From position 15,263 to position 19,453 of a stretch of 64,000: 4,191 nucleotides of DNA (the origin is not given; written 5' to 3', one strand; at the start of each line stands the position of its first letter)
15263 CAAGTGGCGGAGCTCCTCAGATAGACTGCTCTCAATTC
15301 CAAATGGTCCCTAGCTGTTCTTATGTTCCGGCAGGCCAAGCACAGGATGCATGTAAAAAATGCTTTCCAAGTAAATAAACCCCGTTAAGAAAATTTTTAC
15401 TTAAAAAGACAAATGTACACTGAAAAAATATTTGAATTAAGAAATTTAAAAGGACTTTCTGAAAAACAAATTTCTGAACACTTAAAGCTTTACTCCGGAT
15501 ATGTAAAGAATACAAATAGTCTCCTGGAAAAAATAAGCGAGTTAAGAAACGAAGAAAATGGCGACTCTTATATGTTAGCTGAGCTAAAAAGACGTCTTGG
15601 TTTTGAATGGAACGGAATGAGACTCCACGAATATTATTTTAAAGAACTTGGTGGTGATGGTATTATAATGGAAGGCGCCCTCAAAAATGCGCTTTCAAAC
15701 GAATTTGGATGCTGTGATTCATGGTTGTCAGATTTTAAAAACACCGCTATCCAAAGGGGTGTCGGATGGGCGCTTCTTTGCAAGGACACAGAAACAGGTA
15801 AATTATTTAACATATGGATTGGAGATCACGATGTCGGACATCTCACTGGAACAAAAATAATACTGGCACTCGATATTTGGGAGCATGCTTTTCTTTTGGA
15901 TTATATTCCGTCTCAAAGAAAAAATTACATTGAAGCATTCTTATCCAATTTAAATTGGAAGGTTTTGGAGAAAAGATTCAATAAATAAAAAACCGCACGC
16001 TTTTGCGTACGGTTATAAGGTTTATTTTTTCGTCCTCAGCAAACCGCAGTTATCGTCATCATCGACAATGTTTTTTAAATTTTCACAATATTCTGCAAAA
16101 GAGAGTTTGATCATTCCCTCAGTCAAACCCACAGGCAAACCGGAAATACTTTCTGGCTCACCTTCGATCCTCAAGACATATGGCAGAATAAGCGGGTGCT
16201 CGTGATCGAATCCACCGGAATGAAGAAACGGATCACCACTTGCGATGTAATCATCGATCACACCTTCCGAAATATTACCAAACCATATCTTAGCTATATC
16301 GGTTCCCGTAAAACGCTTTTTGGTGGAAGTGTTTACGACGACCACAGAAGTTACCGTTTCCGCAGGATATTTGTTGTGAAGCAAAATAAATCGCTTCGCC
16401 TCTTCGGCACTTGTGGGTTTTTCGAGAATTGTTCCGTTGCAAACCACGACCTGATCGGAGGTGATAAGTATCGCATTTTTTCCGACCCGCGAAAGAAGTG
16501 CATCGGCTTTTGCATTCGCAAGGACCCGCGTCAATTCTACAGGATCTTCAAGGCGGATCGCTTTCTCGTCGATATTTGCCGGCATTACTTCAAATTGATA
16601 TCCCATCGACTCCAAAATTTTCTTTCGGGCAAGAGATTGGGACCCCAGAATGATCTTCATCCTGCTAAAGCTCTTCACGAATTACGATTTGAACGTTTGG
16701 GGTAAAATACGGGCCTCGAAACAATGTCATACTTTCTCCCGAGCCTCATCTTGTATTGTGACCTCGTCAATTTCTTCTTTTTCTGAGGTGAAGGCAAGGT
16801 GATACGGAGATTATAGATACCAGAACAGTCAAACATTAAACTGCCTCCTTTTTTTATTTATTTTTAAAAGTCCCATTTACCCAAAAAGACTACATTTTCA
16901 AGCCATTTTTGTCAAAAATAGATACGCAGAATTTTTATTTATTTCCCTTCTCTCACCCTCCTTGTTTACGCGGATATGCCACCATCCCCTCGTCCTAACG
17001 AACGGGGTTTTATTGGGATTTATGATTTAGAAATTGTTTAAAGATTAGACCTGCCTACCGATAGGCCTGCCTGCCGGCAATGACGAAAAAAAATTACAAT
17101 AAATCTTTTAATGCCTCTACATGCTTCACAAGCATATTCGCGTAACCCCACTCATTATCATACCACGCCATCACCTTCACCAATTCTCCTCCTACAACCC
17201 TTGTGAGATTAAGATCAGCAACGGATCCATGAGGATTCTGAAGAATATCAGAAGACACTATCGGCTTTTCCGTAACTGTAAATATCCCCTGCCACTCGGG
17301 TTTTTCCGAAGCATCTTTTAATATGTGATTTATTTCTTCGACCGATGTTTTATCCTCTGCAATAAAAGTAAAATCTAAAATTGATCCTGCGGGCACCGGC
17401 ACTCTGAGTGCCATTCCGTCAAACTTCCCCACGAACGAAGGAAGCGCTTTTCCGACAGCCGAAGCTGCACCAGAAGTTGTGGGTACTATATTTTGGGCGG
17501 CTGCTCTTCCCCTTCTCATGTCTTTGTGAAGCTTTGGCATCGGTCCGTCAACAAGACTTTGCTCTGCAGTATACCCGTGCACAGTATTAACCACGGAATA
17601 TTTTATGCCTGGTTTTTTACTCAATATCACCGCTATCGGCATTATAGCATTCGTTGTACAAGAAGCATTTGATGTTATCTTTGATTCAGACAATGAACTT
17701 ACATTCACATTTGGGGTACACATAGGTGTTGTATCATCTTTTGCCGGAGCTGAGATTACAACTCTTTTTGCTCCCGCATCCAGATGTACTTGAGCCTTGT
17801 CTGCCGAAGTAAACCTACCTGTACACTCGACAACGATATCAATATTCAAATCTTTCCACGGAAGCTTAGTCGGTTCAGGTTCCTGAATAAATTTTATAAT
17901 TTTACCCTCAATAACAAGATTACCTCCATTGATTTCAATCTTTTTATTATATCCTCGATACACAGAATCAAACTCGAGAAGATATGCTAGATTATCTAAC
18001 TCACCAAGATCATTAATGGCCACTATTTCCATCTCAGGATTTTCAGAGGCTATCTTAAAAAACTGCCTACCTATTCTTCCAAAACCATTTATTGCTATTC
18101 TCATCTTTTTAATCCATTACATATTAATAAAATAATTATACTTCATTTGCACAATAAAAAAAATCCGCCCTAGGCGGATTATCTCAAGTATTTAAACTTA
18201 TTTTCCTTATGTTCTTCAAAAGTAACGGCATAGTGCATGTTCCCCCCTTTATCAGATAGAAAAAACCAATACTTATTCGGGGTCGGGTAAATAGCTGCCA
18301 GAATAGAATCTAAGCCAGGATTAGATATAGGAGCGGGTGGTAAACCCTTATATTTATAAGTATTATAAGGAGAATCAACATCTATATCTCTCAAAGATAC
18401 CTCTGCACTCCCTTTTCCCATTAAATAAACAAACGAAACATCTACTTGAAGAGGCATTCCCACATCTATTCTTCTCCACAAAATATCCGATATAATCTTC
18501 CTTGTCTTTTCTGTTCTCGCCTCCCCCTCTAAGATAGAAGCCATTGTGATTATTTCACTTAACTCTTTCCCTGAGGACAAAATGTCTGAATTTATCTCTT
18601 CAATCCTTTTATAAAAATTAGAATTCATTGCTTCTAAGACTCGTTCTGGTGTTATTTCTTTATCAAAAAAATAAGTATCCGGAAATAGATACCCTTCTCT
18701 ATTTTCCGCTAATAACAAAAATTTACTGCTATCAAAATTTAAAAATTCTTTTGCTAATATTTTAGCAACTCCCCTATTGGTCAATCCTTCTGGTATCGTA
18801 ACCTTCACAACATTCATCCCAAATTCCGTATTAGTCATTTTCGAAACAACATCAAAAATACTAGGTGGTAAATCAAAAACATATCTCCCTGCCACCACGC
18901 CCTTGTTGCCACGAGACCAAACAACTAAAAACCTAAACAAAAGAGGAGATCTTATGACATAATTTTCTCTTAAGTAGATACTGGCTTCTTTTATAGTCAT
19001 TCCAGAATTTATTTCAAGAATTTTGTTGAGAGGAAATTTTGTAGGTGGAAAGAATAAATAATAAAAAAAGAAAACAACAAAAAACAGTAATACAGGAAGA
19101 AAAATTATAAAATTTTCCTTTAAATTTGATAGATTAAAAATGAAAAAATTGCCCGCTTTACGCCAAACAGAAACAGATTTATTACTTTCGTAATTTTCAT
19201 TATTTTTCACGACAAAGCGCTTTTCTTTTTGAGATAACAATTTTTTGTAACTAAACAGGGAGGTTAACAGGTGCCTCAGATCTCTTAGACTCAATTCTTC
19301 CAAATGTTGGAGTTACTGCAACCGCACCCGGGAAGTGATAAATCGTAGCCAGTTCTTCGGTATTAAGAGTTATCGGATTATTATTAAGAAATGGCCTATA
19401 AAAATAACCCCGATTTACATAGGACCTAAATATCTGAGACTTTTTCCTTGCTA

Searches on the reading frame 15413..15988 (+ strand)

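Call 39: search_protein_families(library=pfam, proteins=[window:15413-15988:+], max_evalue=0.001)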
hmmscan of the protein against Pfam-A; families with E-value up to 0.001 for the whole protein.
window:15413-15988:+ (191 aa): 2 families
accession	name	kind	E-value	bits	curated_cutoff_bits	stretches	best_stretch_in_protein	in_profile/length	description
PF02777.23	Sod_Fe_C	-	3.9e-23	81.9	20.9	1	87-188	2-102/102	Iron/manganese superoxide dismutases, C-terminal domain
PF00081.27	Sod_Fe_N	-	1.7e-05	25.6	27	1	23-79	27-81/82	Iron/manganese superoxide dismutases, alpha-hairpin domain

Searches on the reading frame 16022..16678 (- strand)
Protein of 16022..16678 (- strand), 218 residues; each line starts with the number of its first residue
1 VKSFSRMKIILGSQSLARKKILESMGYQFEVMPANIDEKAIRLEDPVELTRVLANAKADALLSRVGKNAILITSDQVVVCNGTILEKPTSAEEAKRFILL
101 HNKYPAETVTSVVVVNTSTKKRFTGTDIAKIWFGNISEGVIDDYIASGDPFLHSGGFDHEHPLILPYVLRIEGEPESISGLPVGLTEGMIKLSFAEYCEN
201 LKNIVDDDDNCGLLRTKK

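Call 38: search_protein_families(library=pfam, proteins=[window:16022-16678:-], max_evalue=0.001)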
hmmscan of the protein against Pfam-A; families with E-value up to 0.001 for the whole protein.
window:16022-16678:- (218 aa): 1 family
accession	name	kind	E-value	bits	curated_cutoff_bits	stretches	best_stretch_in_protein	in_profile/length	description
PF02545.19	Maf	-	1.3e-40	139.5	27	1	8-190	1-184/187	Maf-like protein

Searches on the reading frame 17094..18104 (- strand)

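Call 38: search_protein_families(library=pfam, proteins=[window:17094-18104:-], max_evalue=0.001)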
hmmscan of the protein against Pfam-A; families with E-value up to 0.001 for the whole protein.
window:17094-18104:- (336 aa): 2 families
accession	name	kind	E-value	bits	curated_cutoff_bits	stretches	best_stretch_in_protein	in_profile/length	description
PF02800.25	Gp_dh_C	-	9.6e-52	175.2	24.4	1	154-315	1-158/158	Glyceraldehyde 3-phosphate dehydrogenase, C-terminal domain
PF00044.30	Gp_dh_N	-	7.6e-37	126.1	31.7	1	1-100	1-100/101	Glyceraldehyde 3-phosphate dehydrogenase, NAD binding domain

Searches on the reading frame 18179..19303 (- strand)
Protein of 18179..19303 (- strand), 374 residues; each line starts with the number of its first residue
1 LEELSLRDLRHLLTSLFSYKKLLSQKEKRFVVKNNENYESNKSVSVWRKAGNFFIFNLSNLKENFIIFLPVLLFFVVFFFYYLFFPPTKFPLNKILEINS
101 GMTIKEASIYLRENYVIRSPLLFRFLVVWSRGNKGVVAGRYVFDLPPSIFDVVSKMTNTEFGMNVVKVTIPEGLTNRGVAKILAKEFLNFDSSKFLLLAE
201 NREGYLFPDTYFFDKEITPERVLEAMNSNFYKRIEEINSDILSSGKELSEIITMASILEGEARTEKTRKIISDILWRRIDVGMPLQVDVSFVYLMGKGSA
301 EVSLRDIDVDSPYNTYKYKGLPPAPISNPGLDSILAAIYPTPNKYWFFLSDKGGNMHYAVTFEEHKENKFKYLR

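Call 38: search_protein_families(library=pfam, proteins=[window:18179-19303:-], max_evalue=0.001)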
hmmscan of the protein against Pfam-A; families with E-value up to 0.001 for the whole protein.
window:18179-19303:- (374 aa): 1 family
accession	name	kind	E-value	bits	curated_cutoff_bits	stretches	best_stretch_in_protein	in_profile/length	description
PF02618.21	YceG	-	9.3e-67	225.8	32.4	1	96-369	1-273/275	YceG-like family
